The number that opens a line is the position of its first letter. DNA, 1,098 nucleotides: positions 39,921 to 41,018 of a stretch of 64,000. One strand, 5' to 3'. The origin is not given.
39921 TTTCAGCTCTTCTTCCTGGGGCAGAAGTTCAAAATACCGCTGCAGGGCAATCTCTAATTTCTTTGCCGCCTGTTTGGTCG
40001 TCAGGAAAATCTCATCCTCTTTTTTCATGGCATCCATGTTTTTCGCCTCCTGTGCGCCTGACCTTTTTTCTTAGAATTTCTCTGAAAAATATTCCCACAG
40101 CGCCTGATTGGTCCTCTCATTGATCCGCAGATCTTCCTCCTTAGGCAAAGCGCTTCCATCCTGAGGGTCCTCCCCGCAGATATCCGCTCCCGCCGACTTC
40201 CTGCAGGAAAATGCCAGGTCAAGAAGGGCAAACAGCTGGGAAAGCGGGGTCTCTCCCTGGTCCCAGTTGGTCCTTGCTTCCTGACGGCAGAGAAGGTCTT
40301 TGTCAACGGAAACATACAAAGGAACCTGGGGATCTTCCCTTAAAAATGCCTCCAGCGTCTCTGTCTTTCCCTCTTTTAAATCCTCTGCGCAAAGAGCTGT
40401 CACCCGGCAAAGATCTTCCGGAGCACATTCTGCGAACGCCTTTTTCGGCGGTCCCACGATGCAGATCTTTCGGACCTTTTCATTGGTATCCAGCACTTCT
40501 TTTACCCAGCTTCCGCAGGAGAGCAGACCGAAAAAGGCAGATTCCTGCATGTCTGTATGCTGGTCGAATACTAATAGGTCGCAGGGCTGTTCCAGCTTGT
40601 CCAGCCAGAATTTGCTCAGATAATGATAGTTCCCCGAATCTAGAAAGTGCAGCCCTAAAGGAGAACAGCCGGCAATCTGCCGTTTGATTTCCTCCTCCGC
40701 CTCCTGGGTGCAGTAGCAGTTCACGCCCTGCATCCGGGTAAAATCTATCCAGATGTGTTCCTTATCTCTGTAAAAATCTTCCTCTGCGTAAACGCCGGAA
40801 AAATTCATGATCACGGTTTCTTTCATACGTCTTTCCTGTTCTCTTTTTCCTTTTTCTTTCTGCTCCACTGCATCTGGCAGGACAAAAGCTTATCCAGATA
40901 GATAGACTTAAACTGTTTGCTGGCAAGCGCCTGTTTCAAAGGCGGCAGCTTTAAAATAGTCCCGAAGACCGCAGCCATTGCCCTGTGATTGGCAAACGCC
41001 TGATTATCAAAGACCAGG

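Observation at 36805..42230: Uncharacterised five-gene AAA_5/VWA/arginase-fold/Fe-S module directly upstream of a Ni-CODH cluster, with no cooC in the window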

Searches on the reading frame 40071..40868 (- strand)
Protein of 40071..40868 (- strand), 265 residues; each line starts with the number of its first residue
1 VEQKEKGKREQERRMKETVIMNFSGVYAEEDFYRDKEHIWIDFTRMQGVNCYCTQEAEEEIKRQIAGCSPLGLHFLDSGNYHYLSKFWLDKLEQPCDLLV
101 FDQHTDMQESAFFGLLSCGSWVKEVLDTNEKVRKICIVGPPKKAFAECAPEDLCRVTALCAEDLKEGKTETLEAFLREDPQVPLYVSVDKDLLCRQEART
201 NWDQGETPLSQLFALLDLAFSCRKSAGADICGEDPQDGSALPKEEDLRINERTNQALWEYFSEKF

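Call 3: search_protein_families(library=pfam, proteins=[window:40071-40868:-], max_evalue=0.01)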
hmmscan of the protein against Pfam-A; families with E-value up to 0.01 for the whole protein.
window:40071-40868:- (265 aa): 1 family
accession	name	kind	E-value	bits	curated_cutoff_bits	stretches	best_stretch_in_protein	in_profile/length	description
PF00491.26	Arginase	-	1.5e-05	25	22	1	90-196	106-217/280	Arginase family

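Call 4: search_protein_families(library=ncbifam, proteins=[window:40071-40868:-], max_evalue=0.01)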
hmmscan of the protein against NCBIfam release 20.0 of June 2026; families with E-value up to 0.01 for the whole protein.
window:40071-40868:- (265 aa): 0 families

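Call 11: search_protein_families(library=padloc, proteins=[window:40071-40868:-], max_evalue=0.01)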
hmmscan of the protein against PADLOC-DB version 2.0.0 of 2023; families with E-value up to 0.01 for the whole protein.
window:40071-40868:- (265 aa): 0 families

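Call 12: search_protein_families(library=phrogs, proteins=[window:40071-40868:-], max_evalue=0.01)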
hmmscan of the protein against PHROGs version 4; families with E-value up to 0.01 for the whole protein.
window:40071-40868:- (265 aa): 0 families

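Call 26: search_solved_structures(query=window:40071-40868:-, max_evalue=0.1)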
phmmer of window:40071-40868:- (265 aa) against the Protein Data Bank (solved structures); distinct sequences matched with E-value up to 0.1: 0.

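Call 28: find_homologous_proteins(query=window:40071-40826:-, max_evalue=0.001)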
Query window:40071-40826:- (251 aa): 1101 proteins with E <= 0.001 among 1424 candidates; the best 120 are listed.
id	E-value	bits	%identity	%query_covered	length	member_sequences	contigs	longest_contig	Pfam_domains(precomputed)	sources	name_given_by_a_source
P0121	6.0e-168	575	98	100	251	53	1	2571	PF00491.27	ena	-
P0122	4.0e-121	422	70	100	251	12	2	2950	PF00491.27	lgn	-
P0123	4.2e-104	366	63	99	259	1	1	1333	PF00491.27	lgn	-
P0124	1.1e-101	358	61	100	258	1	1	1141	PF00491.27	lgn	-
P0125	1.8e-101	357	62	98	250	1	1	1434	PF00491.27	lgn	-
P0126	3.9e-100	353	61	98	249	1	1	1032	PF00491.27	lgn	-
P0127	2.3e-98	347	61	95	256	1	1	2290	PF00491.27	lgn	-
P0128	2.2e-97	344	60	98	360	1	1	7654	PF00491.27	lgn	-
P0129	4.8e-97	343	60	100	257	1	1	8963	PF00491.27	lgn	-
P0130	3.3e-93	330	57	98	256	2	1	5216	PF00491.27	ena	-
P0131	3.5e-93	330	56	99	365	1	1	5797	PF00491.27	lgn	-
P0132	3.9e-93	330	59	95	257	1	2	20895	PF00491.27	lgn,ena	-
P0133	6.1e-93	329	59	95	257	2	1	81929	PF00491.27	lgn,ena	-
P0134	1.5e-92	328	58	99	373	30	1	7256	PF00491.27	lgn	-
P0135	1.9e-92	328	59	94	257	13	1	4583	PF00491.27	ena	-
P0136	4.0e-92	327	57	96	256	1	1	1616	PF00491.27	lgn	-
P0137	4.7e-92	327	59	95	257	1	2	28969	PF00491.27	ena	-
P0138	7.4e-92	326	57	98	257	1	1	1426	PF00491.27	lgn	-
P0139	9.3e-92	326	58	95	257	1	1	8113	PF00491.27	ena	-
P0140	1.1e-91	325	58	95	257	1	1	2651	PF00491.27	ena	-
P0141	1.2e-91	325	59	95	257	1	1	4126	PF00491.27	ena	-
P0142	2.2e-91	324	57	98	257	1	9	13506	PF00491.27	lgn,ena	-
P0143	3.3e-91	324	58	94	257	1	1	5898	PF00491.27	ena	-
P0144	3.3e-91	324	58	95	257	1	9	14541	PF00491.27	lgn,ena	-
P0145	3.6e-91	324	58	94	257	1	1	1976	PF00491.27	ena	-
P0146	4.5e-91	323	58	94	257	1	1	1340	PF00491.27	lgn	-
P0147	8.1e-91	322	56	98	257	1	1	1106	PF00491.27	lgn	-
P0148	8.1e-91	322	56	100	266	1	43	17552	PF00491.27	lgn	-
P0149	1.5e-90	322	56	98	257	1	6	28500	PF00491.27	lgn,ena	-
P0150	1.6e-90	322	58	94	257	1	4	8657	PF00491.27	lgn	-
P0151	1.9e-90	321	59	95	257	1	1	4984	PF00491.27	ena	-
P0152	2.0e-90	321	58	95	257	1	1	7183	PF00491.27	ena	-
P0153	2.1e-90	321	55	98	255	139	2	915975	PF00491.27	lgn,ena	-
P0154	1.1e-89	319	55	98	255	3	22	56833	PF00491.27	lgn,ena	-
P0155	1.9e-89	318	59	95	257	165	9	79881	PF00491.27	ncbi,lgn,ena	-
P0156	2.4e-89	318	54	98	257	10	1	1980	PF00491.27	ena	-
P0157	2.9e-89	317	53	98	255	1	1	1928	PF00491.27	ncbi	-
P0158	3.9e-89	317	56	98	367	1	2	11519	PF00491.27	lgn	-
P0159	4.0e-89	317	57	98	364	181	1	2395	PF00491.27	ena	-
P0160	4.5e-89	317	55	97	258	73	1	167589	PF00491.27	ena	-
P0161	5.0e-89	317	53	98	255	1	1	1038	PF00491.27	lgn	-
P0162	5.3e-89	317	55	98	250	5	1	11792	PF00491.27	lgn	-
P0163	5.7e-89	316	55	96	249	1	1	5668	PF00491.27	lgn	-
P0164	7.6e-89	316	54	98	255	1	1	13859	PF00491.27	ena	-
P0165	1.6e-88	315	55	96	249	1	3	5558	PF00491.27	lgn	-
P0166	2.1e-88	315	55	96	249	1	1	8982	PF00491.27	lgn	-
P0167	2.1e-88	315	53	98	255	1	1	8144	PF00491.27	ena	-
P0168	2.2e-88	315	55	96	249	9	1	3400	PF00491.27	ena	-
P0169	2.4e-88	314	54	98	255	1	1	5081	PF00491.27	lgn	-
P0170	2.8e-88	314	55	98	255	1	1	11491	PF00491.27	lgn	-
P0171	2.9e-88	314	53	98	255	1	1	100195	PF00491.27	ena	-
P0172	3.1e-88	314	55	96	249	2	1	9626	PF00491.27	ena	-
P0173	3.5e-88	314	53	98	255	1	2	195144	PF00491.27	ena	-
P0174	3.5e-88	314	55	96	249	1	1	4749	PF00491.27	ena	-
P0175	3.8e-88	314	55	96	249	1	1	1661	PF00491.27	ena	-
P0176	5.4e-88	313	55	97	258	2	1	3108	PF00491.27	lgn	-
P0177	6.4e-88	313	55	96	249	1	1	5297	PF00491.27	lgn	-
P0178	7.4e-88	313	54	98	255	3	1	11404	PF00491.27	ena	-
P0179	8.5e-88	313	53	98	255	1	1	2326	PF00491.27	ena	-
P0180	8.5e-88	313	55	96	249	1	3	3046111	PF00491.27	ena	-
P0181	9.2e-88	312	55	96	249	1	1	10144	PF00491.27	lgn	-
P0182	9.5e-88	312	55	96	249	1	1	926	PF00491.27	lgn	-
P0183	1.1e-87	312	54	98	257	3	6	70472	PF00491.27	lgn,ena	-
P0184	1.2e-87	312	53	98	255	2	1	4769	PF00491.27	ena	-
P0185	1.2e-87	312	55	96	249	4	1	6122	PF00491.27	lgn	-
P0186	1.2e-87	312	57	95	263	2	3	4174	PF00491.27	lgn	-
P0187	1.2e-87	312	55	97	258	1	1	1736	PF00491.27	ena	-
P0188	1.7e-87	312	55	97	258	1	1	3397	PF00491.27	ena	-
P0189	1.8e-87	312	55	97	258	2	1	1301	PF00491.27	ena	-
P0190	1.8e-87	311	55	96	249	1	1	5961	PF00491.27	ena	-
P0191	2.3e-87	311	55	96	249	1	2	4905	PF00491.27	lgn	-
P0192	2.4e-87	311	55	97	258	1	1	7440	PF00491.27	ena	-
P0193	2.7e-87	311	61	87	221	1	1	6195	PF00491.27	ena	-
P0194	3.3e-87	311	55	97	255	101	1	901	PF00491.27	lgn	-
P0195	4.4e-87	310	54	97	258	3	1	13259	PF00491.27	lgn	-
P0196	4.7e-87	310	55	96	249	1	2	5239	PF00491.27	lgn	-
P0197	6.1e-87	310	54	96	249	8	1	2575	PF00491.27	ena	-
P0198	6.5e-87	310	55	96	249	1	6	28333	PF00491.27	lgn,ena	-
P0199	8.8e-87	309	55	97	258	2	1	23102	PF00491.27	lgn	-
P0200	8.9e-87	309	54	96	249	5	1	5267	PF00491.27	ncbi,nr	ncbi:MAG: arginase family protein [Blautia sp.]|nr:arginase family protein [Blautia sp.]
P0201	9.3e-87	309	55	96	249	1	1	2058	PF00491.27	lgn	-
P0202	1.1e-86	309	54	96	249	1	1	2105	PF00491.27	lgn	-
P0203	1.6e-86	308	54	98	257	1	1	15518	PF00491.27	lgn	-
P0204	2.2e-86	308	54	97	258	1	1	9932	PF00491.27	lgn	-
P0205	2.2e-86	308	56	95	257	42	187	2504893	PF00491.27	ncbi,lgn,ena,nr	ncbi:MAG: arginase family protein [Clostridiales bacterium]|nr:arginase family protein [Clostridiale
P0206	2.6e-86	308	52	99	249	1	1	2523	PF00491.27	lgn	-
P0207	3.8e-86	307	54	97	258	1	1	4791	PF00491.27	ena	-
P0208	6.2e-86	306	53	98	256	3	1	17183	PF00491.27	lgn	-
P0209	7.7e-86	306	53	96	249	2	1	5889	PF00491.27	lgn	-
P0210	7.7e-86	306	53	96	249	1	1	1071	PF00491.27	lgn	-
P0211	8.2e-86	306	54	97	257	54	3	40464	PF00491.27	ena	-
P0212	8.5e-86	306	53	98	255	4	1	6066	PF00491.27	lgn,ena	-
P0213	9.5e-86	306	55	98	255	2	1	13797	PF00491.27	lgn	-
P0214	1.8e-85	305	55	97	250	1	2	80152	PF00491.27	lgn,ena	-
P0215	2.3e-85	305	53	96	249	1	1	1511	PF00491.27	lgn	-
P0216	2.5e-85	305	54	94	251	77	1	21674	PF00491.27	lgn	-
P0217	3.6e-85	304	54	96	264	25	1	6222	PF00491.27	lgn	-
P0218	6.8e-85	303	54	97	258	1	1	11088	PF00491.27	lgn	-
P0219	1.3e-84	302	52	99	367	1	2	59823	PF00491.27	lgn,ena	-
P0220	2.6e-84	301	52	97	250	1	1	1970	PF00491.27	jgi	-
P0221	4.0e-84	301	54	98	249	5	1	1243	PF00491.27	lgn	-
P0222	4.5e-84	300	56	96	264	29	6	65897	PF00491.27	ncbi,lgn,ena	-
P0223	5.2e-84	300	51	98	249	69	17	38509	PF00491.27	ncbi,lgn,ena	-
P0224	6.5e-84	300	52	97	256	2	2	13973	PF00491.27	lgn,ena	-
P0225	7.5e-84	300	50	98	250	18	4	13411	PF00491.27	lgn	-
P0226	2.0e-83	298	51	99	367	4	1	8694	PF00491.27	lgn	-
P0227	2.3e-83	298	52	98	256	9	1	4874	PF00491.27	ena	-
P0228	1.7e-82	295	52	99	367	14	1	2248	PF00491.27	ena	-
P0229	2.4e-82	295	51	99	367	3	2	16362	PF00491.27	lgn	-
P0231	9.2e-82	293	52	99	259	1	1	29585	PF00491.27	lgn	-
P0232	1.3e-81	292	52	98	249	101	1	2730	PF00491.27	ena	-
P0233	2.4e-81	291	53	97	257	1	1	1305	PF00491.27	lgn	-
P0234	2.6e-81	291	52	99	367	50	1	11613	PF00491.27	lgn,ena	-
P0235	3.4e-81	291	54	96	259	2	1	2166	PF00491.27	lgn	-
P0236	4.9e-81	290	51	98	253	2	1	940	PF00491.27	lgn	-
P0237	5.9e-81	290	50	99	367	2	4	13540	PF00491.27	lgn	-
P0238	8.1e-81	290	49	98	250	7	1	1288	PF00491.27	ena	-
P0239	2.2e-80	288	53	96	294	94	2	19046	PF00491.27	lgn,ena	-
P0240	4.0e-80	287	50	97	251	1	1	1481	PF00491.27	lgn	-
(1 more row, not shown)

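Call 31: find_encoding_contigs(protein=P0219, flank=8000, max_places=3)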
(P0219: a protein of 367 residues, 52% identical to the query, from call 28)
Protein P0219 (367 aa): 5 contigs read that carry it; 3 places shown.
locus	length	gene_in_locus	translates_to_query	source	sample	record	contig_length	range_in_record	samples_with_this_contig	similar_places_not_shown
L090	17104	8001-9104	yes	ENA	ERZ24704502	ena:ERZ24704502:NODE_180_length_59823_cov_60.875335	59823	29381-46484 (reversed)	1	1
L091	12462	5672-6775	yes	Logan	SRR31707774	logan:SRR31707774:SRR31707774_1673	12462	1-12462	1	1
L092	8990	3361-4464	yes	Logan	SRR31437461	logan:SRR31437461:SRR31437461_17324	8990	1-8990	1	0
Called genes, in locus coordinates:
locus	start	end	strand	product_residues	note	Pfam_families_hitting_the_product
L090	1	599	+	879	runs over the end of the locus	PF01411:tRNA-synt_2c, PF07973:tRNA_SAD, PF02272:DHHA1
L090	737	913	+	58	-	PF01165:Ribosomal_S21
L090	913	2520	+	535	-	PF13396:PLDc_N, PF13091:PLDc_2, PF00614:PLDc (weak), PF13091:PLDc_2, PF00614:PLDc (weak)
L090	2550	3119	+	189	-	PF06541:ABC_trans_CmpB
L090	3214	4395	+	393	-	PF00768:Peptidase_S11, PF13354:Beta-lactamase2, PF07943:PBP5_C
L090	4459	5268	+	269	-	PF00149:Metallophos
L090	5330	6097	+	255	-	PF02616:SMC_ScpA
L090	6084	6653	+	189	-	PF04079:SMC_ScpB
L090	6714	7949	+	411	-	PF00768:Peptidase_S11, PF13354:Beta-lactamase2 (weak), PF07943:PBP5_C (weak)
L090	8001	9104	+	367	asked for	PF00491:Arginase (weak)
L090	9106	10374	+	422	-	PF09967:DUF2201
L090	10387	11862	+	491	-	PF00158:Sigma54_activat (faint), PF13401:AAA_22 (weak), PF20030:bpMoxR (weak), PF00004:AAA, PF07728:AAA_5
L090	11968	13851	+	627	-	PF03063:Prismane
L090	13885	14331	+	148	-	PF12797:Fer4_2 (faint), PF13237:Fer4_10 (faint), PF13187:Fer4_9 (faint), PF13484:Fer4_16 (faint), PF13247:Fer4_11, PF12838:Fer4_7 (weak), PF12837:Fer4_6 (weak)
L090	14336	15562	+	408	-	PF00890:FAD_binding_2 (faint), PF01134:GIDA (faint), PF01262:AlaDh_PNT_C (faint), PF01266:DAO (faint), PF03486:HI0933_like (faint), PF07992:Pyr_redox_2, PF00070:Pyr_redox, PF18267:Rubredoxin_C, +3 more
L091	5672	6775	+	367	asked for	PF00491:Arginase (weak)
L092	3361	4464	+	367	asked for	PF00491:Arginase (weak)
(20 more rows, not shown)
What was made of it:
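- Each fusion examined sits directly upstream of VWA-AAA (call 31).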

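Call 32: find_encoding_contigs(protein=P0205, flank=8000, max_places=3)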
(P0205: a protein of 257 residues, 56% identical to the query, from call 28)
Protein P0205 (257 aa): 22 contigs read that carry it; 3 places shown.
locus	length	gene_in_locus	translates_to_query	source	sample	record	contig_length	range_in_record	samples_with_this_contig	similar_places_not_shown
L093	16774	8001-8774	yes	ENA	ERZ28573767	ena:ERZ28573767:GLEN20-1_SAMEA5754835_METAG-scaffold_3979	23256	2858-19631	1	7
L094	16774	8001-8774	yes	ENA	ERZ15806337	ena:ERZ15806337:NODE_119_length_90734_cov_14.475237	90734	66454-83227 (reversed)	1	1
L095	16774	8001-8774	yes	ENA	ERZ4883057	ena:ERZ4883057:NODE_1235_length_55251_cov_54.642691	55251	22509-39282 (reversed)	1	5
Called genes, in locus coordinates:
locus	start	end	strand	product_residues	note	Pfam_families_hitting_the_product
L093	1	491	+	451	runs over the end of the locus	PF01554:MatE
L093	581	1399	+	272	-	PF00149:Metallophos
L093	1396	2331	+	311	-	PF20030:bpMoxR, PF00158:Sigma54_activat (faint), PF00004:AAA (weak), PF07726:AAA_3, PF07728:AAA_5, PF17863:AAA_lid_2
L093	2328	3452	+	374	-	PF01882:DUF58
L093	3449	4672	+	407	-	-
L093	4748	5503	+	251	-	PF02616:SMC_ScpA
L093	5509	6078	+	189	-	PF04079:SMC_ScpB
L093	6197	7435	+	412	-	PF00768:Peptidase_S11, PF13354:Beta-lactamase2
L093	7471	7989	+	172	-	PF14512:TM1586_NiRdase (faint), PF00881:Nitroreductase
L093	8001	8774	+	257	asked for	PF00491:Arginase (weak)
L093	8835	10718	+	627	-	PF03063:Prismane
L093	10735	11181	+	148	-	PF00037:Fer4 (faint), PF12797:Fer4_2 (faint), PF13237:Fer4_10 (faint), PF13187:Fer4_9 (faint), PF13484:Fer4_16 (faint), PF13247:Fer4_11, PF12838:Fer4_7 (weak), PF12837:Fer4_6 (weak)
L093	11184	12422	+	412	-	PF00890:FAD_binding_2 (faint), PF01134:GIDA (faint), PF01266:DAO (faint), PF01946:Thi4 (faint), PF03486:HI0933_like (faint), PF07992:Pyr_redox_2, PF00070:Pyr_redox, PF18267:Rubredoxin_C, +2 more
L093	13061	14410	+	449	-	PF00579:tRNA-synt_1b, PF22421:SYY_C-terminal, PF01479:S4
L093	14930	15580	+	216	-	-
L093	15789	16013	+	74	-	-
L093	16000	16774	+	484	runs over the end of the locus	PF04715:, PF00425:Chorismate_bind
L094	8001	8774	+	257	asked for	PF00491:Arginase (weak)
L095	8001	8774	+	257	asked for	PF00491:Arginase (weak)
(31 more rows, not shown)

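Call 34: find_related_loci(query=A2, collection=metagenome_contigs, flank=8000)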
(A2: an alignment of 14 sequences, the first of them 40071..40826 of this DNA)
Query A2 (251 aa) in metagenome_contigs; peptide patterns used: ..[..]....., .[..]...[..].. (x = any residue, [..] = any of these).
600 stretches matched a pattern (row limit reached: there are more); 573 encode a relative of the query (tblastn E <= 1e-3); the best 80 are kept; 80 distinct loci.
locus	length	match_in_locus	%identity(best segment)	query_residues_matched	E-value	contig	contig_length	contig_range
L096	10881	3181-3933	98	1-251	4e-170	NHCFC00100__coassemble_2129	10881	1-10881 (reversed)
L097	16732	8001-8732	57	3-249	2e-93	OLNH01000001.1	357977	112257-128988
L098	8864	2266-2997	57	3-249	2e-93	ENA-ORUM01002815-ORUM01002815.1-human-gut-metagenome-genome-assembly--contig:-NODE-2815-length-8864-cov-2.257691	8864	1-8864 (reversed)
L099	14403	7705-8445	55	2-248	1e-93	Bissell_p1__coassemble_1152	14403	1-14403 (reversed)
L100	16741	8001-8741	57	5-251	3e-93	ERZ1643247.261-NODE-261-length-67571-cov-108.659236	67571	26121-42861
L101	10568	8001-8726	56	2-243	3e-92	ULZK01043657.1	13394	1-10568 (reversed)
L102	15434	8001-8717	59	5-243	2e-91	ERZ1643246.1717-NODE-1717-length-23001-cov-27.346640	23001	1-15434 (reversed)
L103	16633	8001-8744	51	3-251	1e-87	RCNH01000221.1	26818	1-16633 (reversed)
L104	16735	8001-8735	53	3-249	3e-81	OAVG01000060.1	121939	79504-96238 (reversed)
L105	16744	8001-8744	51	3-251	1e-80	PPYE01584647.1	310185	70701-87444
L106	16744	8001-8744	51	3-251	1e-80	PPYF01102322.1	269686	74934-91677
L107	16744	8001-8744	51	3-251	2e-80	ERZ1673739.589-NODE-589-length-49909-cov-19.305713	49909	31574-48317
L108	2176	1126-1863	44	4-245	6e-70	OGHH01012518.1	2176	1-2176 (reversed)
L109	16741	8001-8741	46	5-251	1e-66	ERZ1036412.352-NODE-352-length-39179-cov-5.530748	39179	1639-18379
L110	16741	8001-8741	46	5-251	1e-66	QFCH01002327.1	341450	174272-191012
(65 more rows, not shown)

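Call 62: predict_structure(alignment_id=A3)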
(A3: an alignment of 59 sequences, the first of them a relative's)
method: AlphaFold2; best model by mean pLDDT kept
length: 367 residues; sequences in the alignment: 59
mean_pLDDT: 87.7   pTM: 0.84
mean pLDDT of the five models: 87.7, 86.8, 86.3, 85.6, 85.5
residues with pLDDT >= 90: 224; 70-90: 101; 50-70: 34; < 50: 8
segments of 3 or more residues with pLDDT < 50: 95-97, 365-367
pLDDT, mean of each block of 10 residues (from residue 1): 80 85 86 77 91 93 73 91 95 57 72 93 92 84 91 91 96 93 82 94 97 87 62 89 96 95 96 97 92 96 97 97 90 96 97 82 52
secondary structure, 60 per line:
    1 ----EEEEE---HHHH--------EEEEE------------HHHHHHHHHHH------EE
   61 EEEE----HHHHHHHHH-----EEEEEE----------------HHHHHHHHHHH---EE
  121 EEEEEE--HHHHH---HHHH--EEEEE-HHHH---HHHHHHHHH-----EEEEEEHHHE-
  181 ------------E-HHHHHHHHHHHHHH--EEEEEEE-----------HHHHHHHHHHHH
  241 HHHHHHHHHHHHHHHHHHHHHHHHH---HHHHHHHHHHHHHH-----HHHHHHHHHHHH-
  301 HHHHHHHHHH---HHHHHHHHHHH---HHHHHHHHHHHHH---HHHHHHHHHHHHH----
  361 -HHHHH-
elements in order: E5-9 H13-16 E25-29 H42-52 E59-64 H69-77 E83-88 H105-115 E119-126 H129-133 H137-140 E143-147 H149-152 H156-164 E170-175 H195-208 E211-217 H229-265 H269-282 H288-299 H301-310 H314-324 H328-340 H344-356 H362-366

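Call 64: fold_search(model_id=the predicted structure, library=pdb)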
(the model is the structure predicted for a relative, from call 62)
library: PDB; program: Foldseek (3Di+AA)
matches with E <= 10: 981; with E <= 0.001: 186
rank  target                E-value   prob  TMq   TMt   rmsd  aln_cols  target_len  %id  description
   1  1xfk                  1.4e-07  1.00  0.47  0.52   6.5       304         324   10  1.8A crystal structure of formiminoglutamase from Vibrio cholerae O1 biovar eltor str. N16961 (released 2004-10-26)
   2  7lox_C                2.5e-07  1.00  0.47  0.58   5.3       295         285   14  The structure of Agmatinase from E. Coli at 3.2 A displaying guanidine in the active site (released 2021-05-12)
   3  3pzl_A                3.6e-07  1.00  0.46  0.56   5.4       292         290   14  The crystal structure of agmatine ureohydrolase of Thermoplasma volcanium (released 2011-01-19)
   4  1gq6_B                4.0e-07  1.00  0.47  0.56   5.8       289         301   12  PROCLAVAMINATE AMIDINO HYDROLASE FROM STREPTOMYCES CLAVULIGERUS (released 2002-06-06)
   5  7lox_B                4.0e-07  1.00  0.41  0.51   6.9       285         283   15  The structure of Agmatinase from E. Coli at 3.2 A displaying guanidine in the active site (released 2021-05-12)
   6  7lox_A                4.8e-07  1.00  0.41  0.51   6.8       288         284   14  The structure of Agmatinase from E. Coli at 3.2 A displaying guanidine in the active site (released 2021-05-12)
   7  6vst_D                5.6e-07  1.00  0.46  0.52   5.5       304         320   13  Arginase from Medicago truncatula in complex with ornithine (released 2020-08-12)
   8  7lol                  7.3e-07  1.00  0.46  0.56   5.5       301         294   14  The structure of Agmatinase from E. Coli at 1.8 A displaying urea and agmatine (released 2021-05-12)
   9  8d27_A                7.7e-07  1.00  0.43  0.54   6.5       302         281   16  Arginase Domain of Ornithine Decarboxylase/Arginase from Fusobacterium nucleatum (released 2022-07-06)
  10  3niq_B                9.6e-07  1.00  0.46  0.53   5.7       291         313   14  Crystal structure of Pseudomonas aeruginosa guanidinopropionase (released 2011-06-01)
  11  1gq6_A                1.1e-06  1.00  0.47  0.57   5.9       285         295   12  PROCLAVAMINATE AMIDINO HYDROLASE FROM STREPTOMYCES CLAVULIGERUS (released 2002-06-06)
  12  1gq6_C                1.1e-06  1.00  0.48  0.58   5.7       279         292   11  PROCLAVAMINATE AMIDINO HYDROLASE FROM STREPTOMYCES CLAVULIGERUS (released 2002-06-06)
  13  8ryi_E                1.3e-06  1.00  0.46  0.47   6.3       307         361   13  Metformin hydrolase from Aminobacter niigataensis MD1 with urea in the active site (released 2024-08-28)
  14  3nip_A                1.4e-06  1.00  0.45  0.51   5.6       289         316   14  Crystal structure of Pseudomonas aeruginosa guanidinopropionase complexed with 1,6-diaminohexane (released 2011-06-01)
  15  8x3g_E                1.4e-06  1.00  0.47  0.51   5.6       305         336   13  Crystal structure of metformin hydrolase from Aminobacter (released 2024-09-11)
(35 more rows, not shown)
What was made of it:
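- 40071..40826 (-): Compact arginase/ureohydrolase-fold protein of 251 aa with all six binuclear-metal ligand positions conserved (GNYH, DxHTD, SxDKD). It is linked to the cassette in this lineage only. The AlphaFold2 model of a fused homologue matches formiminoglutamase, agmatinase and guanidinases: Foldseek probability 1.0, TM about 0.5, 10-16% identity (calls 62, 64).
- On Arginase/ureohydrolase superfamily: The top 50 Foldseek matches are all ureohydrolases, with probability 1.0 and TM 0.41-0.61 (calls 62, 64).
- Guanidinase and metformin hydrolase are among the structural matches (call 64).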
